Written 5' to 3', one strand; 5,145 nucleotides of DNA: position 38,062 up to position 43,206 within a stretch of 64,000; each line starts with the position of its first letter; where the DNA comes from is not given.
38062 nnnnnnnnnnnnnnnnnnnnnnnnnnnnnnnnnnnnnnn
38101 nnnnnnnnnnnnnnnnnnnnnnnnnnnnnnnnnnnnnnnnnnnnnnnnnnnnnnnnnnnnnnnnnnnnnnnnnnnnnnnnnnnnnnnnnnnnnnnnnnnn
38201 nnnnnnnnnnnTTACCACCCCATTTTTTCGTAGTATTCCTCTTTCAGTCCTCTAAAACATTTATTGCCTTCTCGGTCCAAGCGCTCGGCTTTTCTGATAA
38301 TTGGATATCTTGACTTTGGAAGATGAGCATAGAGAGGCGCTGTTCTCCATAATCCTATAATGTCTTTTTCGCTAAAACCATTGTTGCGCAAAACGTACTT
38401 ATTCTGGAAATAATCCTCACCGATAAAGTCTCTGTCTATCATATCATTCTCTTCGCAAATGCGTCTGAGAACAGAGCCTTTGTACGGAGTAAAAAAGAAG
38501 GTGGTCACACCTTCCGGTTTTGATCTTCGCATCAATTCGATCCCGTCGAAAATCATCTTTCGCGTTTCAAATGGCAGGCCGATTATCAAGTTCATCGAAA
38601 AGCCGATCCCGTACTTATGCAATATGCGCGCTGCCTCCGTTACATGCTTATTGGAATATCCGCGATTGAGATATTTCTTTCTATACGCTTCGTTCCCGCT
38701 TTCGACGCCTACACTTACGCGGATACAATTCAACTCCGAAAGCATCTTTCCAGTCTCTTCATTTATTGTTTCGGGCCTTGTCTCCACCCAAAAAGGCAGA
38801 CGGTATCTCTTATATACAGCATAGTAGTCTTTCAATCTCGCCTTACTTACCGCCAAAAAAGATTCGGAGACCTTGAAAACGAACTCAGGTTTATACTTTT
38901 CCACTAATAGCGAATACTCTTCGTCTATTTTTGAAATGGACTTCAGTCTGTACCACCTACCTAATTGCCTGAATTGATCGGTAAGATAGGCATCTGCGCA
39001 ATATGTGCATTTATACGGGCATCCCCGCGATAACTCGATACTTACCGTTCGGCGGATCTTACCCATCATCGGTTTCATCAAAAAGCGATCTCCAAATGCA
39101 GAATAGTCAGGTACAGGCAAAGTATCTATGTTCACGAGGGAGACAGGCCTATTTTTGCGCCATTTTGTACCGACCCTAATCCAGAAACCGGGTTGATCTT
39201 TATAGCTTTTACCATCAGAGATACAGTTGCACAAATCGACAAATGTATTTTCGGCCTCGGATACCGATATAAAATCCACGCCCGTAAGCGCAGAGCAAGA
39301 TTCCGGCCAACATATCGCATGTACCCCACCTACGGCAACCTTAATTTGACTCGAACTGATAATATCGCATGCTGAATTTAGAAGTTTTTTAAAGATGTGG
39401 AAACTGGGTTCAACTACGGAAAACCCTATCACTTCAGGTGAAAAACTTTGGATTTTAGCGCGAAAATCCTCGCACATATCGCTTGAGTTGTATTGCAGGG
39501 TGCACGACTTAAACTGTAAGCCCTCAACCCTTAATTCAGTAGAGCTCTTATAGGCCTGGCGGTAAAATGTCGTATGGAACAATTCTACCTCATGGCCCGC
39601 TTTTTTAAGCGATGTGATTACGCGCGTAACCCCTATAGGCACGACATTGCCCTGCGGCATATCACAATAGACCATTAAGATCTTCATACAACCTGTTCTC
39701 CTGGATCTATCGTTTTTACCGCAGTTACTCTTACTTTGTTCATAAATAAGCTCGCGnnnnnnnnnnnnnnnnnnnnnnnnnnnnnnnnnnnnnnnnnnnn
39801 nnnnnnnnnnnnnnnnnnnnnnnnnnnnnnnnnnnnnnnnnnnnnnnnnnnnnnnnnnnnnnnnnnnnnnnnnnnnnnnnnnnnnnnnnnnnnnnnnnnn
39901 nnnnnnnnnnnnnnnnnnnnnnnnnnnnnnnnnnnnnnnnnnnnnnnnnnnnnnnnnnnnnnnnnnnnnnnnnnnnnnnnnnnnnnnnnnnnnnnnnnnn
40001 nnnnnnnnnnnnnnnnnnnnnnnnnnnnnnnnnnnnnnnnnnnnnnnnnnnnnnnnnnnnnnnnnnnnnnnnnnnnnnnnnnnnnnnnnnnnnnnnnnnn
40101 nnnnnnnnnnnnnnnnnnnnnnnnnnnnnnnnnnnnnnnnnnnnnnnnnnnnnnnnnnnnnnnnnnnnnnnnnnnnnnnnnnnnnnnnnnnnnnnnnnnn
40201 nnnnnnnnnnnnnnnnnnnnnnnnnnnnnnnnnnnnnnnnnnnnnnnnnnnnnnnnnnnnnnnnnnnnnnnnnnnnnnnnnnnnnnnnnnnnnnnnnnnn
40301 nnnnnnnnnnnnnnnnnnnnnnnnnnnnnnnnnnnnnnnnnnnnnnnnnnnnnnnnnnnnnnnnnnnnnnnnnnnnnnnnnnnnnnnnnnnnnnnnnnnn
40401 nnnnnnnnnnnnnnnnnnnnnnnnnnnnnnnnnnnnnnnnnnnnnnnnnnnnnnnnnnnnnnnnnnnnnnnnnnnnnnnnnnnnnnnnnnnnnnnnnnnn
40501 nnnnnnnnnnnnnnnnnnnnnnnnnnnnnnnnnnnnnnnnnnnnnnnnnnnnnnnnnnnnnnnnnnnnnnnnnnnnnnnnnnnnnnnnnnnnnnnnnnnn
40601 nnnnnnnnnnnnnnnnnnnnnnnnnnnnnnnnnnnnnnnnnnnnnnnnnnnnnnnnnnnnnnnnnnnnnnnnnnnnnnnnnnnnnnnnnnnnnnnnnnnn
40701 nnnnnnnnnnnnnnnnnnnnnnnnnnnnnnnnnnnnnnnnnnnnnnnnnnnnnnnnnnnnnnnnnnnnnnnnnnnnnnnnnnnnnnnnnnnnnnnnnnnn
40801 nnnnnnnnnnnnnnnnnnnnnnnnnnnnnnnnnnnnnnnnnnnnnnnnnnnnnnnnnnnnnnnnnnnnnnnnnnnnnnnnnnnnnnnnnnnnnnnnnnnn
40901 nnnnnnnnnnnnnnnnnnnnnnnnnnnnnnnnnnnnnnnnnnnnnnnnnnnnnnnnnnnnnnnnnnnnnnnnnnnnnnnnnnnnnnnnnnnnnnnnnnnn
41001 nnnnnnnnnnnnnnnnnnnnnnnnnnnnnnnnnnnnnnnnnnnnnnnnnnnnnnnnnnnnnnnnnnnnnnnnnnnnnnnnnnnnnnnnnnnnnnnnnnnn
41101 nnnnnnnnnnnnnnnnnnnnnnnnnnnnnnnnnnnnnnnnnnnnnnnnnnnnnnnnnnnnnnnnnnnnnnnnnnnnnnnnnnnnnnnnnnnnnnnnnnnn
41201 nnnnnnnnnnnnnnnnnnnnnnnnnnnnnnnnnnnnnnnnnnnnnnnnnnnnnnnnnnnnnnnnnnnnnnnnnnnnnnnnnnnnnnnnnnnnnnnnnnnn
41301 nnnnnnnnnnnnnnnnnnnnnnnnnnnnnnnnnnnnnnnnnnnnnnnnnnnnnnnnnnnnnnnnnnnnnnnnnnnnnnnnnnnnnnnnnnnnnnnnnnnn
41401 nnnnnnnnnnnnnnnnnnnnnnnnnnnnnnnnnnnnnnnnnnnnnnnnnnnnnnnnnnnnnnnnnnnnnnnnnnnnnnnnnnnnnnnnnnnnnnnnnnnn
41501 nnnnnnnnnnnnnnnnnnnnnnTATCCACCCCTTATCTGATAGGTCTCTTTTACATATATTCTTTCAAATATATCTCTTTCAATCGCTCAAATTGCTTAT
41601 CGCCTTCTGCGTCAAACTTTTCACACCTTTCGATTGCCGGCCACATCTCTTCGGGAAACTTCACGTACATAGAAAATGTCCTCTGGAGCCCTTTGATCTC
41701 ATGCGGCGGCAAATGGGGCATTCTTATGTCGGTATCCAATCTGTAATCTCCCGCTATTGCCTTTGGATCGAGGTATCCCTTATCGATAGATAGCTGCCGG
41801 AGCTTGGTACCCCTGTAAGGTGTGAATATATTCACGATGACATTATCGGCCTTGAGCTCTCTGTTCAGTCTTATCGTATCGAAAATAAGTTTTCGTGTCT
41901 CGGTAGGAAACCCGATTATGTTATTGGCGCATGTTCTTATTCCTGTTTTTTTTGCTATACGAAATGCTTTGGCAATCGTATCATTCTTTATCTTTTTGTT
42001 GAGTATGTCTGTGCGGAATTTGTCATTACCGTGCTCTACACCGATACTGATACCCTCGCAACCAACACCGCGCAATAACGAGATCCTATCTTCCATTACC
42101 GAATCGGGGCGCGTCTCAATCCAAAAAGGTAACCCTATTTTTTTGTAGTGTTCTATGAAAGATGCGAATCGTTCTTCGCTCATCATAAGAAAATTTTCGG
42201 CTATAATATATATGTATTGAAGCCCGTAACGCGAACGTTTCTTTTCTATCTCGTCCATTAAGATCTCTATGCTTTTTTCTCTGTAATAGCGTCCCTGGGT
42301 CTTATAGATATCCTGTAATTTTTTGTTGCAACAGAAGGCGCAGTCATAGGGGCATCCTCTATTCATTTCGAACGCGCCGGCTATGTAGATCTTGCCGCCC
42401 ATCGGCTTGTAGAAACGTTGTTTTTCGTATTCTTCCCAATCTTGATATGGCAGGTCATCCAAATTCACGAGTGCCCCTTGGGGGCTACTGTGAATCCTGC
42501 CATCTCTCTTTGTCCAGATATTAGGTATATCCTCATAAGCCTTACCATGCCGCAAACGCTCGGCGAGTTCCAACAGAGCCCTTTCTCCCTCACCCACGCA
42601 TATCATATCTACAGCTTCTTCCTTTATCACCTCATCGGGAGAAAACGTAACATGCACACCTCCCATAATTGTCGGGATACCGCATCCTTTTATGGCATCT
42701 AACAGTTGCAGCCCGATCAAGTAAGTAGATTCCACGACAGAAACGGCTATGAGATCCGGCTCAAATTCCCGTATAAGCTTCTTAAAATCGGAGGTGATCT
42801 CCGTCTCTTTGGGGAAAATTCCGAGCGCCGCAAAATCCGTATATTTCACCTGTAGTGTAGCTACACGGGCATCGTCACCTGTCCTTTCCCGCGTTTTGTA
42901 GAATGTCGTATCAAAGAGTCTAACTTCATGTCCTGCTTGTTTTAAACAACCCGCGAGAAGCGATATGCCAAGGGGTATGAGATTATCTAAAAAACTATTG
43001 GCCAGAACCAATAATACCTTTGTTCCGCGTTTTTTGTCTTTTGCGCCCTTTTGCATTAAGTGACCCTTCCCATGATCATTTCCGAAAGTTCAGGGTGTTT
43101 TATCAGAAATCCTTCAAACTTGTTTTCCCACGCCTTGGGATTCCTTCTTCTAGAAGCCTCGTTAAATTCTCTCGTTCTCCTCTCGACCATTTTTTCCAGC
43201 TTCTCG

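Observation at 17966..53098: Exceptional density of B12-binding radical SAM paralogues (7) plus 6 class I methyltransferases inside one glycan gene cluster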

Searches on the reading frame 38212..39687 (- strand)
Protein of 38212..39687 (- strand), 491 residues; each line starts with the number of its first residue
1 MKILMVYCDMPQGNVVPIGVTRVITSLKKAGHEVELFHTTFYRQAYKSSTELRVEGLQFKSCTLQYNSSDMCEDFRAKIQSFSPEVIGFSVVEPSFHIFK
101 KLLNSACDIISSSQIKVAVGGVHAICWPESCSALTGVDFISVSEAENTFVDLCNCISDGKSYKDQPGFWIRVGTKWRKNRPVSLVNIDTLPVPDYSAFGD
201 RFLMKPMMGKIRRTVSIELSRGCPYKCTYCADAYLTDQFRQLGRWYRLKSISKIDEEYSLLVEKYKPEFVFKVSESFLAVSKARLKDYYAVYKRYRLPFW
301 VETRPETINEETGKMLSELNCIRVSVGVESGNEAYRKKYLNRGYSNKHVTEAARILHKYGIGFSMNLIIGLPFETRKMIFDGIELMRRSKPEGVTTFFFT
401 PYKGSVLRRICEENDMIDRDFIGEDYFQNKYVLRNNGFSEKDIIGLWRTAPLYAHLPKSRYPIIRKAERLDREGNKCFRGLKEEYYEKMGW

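Call 4: search_protein_families(library=pfam, proteins=[window:38212-39687:-], max_evalue=0.01)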
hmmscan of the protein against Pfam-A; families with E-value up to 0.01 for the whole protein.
window:38212-39687:- (491 aa): 2 families
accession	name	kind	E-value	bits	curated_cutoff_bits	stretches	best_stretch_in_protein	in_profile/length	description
PF04055.27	Radical_SAM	-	7.1e-18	65.8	29.5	1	217-379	1-159/166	Radical SAM superfamily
PF02310.24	B12-binding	-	2.3e-12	47.2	32.1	1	12-152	9-120/121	B12 binding domain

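Call 5: search_protein_families(library=ncbifam, proteins=[window:38212-39687:-], max_evalue=0.01)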
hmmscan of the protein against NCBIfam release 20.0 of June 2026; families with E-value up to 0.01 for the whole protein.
window:38212-39687:- (491 aa): 38 families (the best 25 are shown)
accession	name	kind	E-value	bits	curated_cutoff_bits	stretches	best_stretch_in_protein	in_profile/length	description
TIGR04013.1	B12_SAM_MJ_1487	hypoth_equivalog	1.3e-27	96.7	251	1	78-409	37-355/382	TIGR04013 family B12-binding domain/radical SAM domain-containing protein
NF050148.1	rSAM_ApyD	equivalog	2.9e-24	85.4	750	1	60-386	52-363/645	RiPP biosynthesis radical SAM protein ApyD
TIGR04479.1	bcpD_PhpK_rSAM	subfamily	8.7e-22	77.1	600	1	136-392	171-412/504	PhpK family radical SAM P-methyltransferase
TIGR03471.1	HpnJ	equivalog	4.3e-21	75.3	577.6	1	114-420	97-396/472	hopanoid biosynthesis associated radical SAM protein HpnJ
TIGR04072.2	rSAM_ladder_B12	equivalog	1e-18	67.3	360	1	14-397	15-357/443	lipid biosynthesis B12-binding/radical SAM protein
TIGR03975.1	rSAM_ocin_1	subfamily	3.9e-18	65.3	281.85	1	130-378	175-419/606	RiPP maturation radical SAM C-methyltransferase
TIGR02026.1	BchE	equivalog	6.5e-16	58.3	481.35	1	73-426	53-401/497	magnesium-protoporphyrin IX monomethyl ester anaerobic oxidative cyclase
TIGR04385.1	B12_rSAM_cofa1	equivalog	7.5e-16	58.4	450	1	9-387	12-362/438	B12 lower ligand biosynthesis radical SAM protein BzaD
TIGR04367.1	HpnR_B12_rSAM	equivalog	1.2e-15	57.1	650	1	72-406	49-368/490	hopanoid C-3 methylase HpnR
NF033070.1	rSAM_AprD4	equivalog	1.5e-15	57.1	500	1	193-443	176-420/456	AprD4 family radical SAM diol-dehydratase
TIGR04295.1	B12_rSAM_oligo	hypoth_equivalog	1.6e-13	50.1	400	1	109-338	97-311/422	TIGR04295 family B12-binding domain-containing radical SAM protein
TIGR01210.1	TIGR01210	equivalog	3e-11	43.1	212.15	1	220-392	22-201/313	archaeosine biosynthesis radical SAM protein RaSEA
NF038361.1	rSAM_Sden_1168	equivalog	3.8e-11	42.3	575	1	14-407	82-469/560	Sden_1168 family B12-binding radical SAM P-methyltransferase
TIGR01212.1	TIGR01212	equivalog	2.6e-10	39.9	180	1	227-414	40-230/302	tRNA modification radical SAM protein MnmL/YtqA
NF006064.0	PRK08207.2-2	equivalog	4.2e-08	32.6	504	1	223-419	154-359/465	coproporphyrinogen III oxidase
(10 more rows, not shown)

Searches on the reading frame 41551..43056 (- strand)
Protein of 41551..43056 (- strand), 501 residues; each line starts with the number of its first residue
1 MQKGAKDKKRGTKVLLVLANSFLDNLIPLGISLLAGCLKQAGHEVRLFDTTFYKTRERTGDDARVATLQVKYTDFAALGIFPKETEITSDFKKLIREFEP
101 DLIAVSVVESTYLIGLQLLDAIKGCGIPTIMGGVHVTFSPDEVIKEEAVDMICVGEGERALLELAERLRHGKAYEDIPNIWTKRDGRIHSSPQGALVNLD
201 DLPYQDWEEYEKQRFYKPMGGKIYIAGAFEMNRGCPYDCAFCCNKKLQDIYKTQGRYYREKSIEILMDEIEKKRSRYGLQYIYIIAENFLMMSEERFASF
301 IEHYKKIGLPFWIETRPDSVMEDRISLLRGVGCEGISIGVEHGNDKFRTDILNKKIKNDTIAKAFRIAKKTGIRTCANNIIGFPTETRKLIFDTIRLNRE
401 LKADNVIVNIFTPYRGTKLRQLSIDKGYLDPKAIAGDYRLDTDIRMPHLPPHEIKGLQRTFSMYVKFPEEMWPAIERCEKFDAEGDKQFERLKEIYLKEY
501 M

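Call 4: search_protein_families(library=pfam, proteins=[window:41551-43056:-], max_evalue=0.01)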
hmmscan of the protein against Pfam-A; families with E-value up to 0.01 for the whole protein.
window:41551-43056:- (501 aa): 5 families
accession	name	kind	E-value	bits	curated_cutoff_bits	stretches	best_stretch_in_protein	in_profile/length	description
PF04055.27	Radical_SAM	-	8.4e-22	78.5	29.5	1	231-396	3-164/166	Radical SAM superfamily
PF02310.24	B12-binding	-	7.7e-18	64.9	32.1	1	17-164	3-120/121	B12 binding domain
PF13439.12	Glyco_transf_4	-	0.00025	21.5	28.5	1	34-131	11-101/170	Glycosyltransferase Family 4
PF19864.5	Radical_SAM_N2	-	0.00064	19.6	29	1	105-173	64-130/151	Radical SAM proteins, N-terminal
PF13579.12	Glyco_trans_4_4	-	0.0059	17.4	29.7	0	33-130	9-98/158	Glycosyl transferase 4-like domain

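Call 5: search_protein_families(library=ncbifam, proteins=[window:41551-43056:-], max_evalue=0.01)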
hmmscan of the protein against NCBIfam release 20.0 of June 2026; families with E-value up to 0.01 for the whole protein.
window:41551-43056:- (501 aa): 39 families (the best 25 are shown)
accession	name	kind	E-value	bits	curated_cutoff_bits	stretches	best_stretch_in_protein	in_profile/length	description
TIGR02026.1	BchE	equivalog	2.7e-38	132.1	481.35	1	89-427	53-391/497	magnesium-protoporphyrin IX monomethyl ester anaerobic oxidative cyclase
TIGR03471.1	HpnJ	equivalog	1.4e-31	109.9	577.6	1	105-477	74-445/472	hopanoid biosynthesis associated radical SAM protein HpnJ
TIGR04367.1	HpnR_B12_rSAM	equivalog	1.4e-28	99.7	650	1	85-420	46-370/490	hopanoid C-3 methylase HpnR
NF050148.1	rSAM_ApyD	equivalog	1.8e-28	99.3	750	1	21-394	18-359/645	RiPP biosynthesis radical SAM protein ApyD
TIGR04013.1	B12_SAM_MJ_1487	hypoth_equivalog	4.1e-28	98.3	251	1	84-422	28-356/382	TIGR04013 family B12-binding domain/radical SAM domain-containing protein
NF033070.1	rSAM_AprD4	equivalog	2.5e-26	92.6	500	1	185-431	159-398/456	AprD4 family radical SAM diol-dehydratase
TIGR04072.2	rSAM_ladder_B12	equivalog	3.8e-26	91.7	360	1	14-430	2-379/443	lipid biosynthesis B12-binding/radical SAM protein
TIGR04295.1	B12_rSAM_oligo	hypoth_equivalog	5e-26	91.4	400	1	115-389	90-350/422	TIGR04295 family B12-binding domain-containing radical SAM protein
TIGR04014.1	B12_SAM_MJ_0865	equivalog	3.3e-24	85.4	360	1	88-425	27-360/434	methyl-coenzyme M reductase glutamine C-methyltransferase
TIGR04385.1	B12_rSAM_cofa1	equivalog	8.2e-23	81.3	450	1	24-432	16-403/438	B12 lower ligand biosynthesis radical SAM protein BzaD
TIGR04479.1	bcpD_PhpK_rSAM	subfamily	5.4e-22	77.8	600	1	155-404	178-412/504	PhpK family radical SAM P-methyltransferase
TIGR03975.1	rSAM_ocin_1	subfamily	5.2e-21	74.8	281.85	1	102-389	131-418/606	RiPP maturation radical SAM C-methyltransferase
NF038361.1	rSAM_Sden_1168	equivalog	8.1e-17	61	575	1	27-428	84-478/560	Sden_1168 family B12-binding radical SAM P-methyltransferase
NF033712.0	B12_rSAM_KedN5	subfamily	5.7e-15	54.6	700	1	88-315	51-279/624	KedN5 family methylcobalamin-dependent radical SAM C-methyltransferase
TIGR01212.1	TIGR01212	equivalog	3.3e-12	46.2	180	1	237-421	38-225/302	tRNA modification radical SAM protein MnmL/YtqA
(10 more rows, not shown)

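Call 59: search_protein_representatives(protein=window:41551-43056:-)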
Query: 501 residues. Proteins with E-value up to 0.001 (for the whole library): 41097; up to 1e-10: 23117; up to 1e-30: 3005. The best 150 are listed.
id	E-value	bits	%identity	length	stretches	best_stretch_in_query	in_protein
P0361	1.0e-168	578.8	50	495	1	13-501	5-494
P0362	4.2e-156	537.2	48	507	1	10-500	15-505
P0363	3.1e-124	432.1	41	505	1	12-498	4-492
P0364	1.6e-121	423.2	42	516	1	10-496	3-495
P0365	7.8e-120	417.6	39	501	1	13-498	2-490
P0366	1.1e-119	417.0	41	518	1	12-500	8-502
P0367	1.7e-118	413.2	41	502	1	13-493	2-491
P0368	4.1e-117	408.6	43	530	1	10-480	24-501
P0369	8.4e-117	407.6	51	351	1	13-361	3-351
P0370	6.1e-116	404.7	42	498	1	9-501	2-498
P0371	4.2e-115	402.0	38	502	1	9-500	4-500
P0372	1.4e-111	390.3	38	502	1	9-493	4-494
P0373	2.1e-110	386.5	41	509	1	6-498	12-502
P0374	6.2e-109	381.6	41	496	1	14-480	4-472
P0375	1.2e-107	377.4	39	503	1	13-498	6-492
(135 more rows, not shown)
